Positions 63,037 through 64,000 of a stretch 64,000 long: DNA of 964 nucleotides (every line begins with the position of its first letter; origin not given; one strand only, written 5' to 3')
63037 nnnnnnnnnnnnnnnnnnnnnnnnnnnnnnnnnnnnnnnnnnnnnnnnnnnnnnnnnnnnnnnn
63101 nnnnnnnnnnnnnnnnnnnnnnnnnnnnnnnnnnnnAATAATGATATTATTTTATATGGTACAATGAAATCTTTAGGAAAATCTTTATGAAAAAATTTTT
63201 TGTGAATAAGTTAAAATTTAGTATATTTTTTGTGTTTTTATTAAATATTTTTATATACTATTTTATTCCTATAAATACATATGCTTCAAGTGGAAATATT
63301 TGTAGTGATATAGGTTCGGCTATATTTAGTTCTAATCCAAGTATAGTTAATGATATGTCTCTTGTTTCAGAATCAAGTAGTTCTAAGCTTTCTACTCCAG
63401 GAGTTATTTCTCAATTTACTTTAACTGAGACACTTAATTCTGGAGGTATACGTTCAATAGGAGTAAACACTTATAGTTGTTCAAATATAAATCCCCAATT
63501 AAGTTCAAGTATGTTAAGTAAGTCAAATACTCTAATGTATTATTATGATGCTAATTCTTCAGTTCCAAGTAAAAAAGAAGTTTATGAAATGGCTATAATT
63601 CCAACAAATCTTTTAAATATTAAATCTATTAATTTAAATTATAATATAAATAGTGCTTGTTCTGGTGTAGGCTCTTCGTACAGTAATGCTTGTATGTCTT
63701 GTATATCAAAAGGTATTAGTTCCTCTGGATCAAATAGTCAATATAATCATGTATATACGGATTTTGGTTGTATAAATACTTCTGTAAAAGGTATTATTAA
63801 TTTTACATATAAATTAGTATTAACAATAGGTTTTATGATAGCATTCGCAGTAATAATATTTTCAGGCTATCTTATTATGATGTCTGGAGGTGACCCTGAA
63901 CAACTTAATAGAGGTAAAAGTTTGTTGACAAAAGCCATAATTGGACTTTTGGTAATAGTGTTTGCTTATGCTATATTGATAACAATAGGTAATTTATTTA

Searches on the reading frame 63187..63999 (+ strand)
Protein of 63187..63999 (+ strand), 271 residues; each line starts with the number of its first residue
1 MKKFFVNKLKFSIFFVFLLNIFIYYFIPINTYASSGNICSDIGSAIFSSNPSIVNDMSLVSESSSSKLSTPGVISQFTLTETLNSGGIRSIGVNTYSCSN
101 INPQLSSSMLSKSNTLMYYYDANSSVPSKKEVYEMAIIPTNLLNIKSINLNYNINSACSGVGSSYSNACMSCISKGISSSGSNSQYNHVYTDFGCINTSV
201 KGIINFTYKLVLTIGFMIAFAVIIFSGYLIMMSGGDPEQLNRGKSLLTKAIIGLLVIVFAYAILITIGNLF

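Call 38: search_protein_families(library=pfam, proteins=[window:63187-63999:+], max_evalue=0.1)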
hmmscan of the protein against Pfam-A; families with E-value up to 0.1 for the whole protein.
window:63187-63999:+ (271 aa): 2 families
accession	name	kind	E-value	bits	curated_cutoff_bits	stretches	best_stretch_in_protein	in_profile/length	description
PF18895.5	T4SS_pilin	-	3.7e-08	33.8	26.6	1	198-263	3-67/71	Type IV secretion system pilin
PF08692.15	Pet20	-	0.072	14.2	21.4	0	74-129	65-123/134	Mitochondrial protein Pet20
